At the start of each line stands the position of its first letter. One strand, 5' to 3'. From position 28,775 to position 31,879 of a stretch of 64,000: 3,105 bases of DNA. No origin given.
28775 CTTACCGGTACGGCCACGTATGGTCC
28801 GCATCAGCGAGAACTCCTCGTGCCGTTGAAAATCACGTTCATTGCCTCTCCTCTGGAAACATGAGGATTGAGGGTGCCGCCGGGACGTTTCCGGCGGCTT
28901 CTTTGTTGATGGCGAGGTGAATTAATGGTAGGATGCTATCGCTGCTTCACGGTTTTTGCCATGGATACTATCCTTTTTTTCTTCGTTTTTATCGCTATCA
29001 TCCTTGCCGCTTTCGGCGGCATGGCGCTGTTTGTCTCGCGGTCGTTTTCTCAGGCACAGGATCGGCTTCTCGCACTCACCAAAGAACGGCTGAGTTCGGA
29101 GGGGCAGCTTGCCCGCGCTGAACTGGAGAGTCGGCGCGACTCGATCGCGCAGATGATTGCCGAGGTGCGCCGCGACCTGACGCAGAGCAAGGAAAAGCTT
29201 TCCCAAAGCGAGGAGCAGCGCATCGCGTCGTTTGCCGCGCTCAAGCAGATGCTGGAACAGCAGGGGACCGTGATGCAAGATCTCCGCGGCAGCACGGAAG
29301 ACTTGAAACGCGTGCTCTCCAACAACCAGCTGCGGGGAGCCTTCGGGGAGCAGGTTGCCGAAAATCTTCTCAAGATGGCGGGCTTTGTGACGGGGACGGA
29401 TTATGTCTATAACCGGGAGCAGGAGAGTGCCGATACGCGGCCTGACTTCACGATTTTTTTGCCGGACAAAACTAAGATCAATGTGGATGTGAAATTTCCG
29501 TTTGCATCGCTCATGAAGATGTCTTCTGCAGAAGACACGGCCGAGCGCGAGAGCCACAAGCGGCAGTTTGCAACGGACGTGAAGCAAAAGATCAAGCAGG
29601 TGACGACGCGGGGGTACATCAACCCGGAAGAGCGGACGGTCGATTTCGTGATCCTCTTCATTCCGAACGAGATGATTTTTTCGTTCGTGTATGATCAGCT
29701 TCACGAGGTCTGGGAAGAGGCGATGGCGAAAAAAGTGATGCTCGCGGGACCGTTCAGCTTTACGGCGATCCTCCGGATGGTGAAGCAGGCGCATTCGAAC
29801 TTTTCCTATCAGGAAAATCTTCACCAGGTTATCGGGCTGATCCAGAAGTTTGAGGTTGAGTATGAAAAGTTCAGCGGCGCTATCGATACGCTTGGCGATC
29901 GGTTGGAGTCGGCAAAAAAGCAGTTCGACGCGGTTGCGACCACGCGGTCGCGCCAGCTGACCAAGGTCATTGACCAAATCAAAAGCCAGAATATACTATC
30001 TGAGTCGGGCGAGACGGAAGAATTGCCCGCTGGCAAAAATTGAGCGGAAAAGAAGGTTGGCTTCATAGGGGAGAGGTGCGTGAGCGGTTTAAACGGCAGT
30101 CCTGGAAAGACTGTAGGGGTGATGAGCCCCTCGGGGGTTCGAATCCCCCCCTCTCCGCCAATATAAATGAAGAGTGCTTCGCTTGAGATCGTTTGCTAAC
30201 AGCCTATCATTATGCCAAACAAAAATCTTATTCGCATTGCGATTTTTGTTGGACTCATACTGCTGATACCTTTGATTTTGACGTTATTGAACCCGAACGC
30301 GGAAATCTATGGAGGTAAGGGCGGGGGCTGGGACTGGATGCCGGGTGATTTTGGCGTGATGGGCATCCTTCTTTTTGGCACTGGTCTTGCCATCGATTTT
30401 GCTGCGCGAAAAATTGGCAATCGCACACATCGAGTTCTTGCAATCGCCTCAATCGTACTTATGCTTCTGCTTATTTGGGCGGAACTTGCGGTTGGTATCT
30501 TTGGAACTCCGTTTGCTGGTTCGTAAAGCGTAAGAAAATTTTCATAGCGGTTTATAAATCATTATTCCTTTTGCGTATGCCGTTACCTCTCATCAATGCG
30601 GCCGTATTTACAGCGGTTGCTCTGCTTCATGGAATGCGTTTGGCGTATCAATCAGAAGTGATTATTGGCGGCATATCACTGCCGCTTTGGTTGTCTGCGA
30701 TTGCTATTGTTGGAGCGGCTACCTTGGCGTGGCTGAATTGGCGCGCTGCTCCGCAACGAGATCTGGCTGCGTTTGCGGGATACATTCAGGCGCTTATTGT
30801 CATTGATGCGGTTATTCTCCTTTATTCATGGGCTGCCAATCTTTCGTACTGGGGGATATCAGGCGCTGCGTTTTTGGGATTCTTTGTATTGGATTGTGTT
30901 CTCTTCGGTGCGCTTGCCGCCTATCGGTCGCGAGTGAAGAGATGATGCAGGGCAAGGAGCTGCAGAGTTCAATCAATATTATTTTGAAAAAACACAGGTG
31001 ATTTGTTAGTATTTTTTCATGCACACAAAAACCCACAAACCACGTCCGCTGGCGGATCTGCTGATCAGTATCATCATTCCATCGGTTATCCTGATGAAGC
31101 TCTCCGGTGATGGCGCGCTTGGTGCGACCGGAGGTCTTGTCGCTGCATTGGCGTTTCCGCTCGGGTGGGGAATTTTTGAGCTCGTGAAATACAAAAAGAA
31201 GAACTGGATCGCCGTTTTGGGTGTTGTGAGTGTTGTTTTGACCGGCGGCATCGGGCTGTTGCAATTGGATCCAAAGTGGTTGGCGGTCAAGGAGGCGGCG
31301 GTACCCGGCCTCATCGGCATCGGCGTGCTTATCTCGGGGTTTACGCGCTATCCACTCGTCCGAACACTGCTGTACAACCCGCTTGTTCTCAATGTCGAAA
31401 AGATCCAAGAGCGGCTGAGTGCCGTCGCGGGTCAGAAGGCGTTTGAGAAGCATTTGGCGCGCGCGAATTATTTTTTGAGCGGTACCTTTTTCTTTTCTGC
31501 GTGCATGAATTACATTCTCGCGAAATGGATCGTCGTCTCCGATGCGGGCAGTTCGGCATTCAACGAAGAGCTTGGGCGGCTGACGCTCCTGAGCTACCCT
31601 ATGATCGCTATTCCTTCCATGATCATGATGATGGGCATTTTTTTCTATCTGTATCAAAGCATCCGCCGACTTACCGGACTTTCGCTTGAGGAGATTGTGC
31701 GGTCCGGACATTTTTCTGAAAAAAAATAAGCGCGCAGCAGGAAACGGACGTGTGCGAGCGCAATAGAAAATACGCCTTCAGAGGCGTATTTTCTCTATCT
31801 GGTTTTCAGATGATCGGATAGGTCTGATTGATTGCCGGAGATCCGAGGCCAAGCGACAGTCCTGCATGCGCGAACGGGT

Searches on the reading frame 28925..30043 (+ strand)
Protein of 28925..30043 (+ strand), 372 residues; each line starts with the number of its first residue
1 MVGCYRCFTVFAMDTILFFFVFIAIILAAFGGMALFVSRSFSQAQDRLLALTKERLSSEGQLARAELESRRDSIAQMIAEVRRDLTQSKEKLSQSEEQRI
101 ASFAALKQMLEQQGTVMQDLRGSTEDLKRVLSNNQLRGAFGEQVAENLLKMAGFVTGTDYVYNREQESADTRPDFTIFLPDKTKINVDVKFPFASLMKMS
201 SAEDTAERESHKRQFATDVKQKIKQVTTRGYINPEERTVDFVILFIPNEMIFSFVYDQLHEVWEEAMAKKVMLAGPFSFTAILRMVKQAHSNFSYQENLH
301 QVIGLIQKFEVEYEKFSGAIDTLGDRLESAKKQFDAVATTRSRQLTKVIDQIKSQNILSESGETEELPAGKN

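Call 110: search_protein_families(library=pfam, proteins=[window:28925-30043:+], max_evalue=0.0001)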
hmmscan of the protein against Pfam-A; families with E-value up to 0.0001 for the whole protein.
window:28925-30043:+ (372 aa): 1 family
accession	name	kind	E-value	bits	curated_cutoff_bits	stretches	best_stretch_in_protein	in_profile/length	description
PF02646.22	RmuC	-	4.8e-63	213.4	26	1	73-356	2-285/291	RmuC family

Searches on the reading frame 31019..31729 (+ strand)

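Call 110: search_protein_families(library=pfam, proteins=[window:31019-31729:+], max_evalue=0.0001)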
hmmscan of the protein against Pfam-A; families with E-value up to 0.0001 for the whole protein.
window:31019-31729:+ (236 aa): 1 family
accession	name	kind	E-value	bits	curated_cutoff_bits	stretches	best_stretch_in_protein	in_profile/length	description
PF04279.20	IspA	-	3.9e-05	24.4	28.7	1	32-126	21-113/176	Intracellular septation protein A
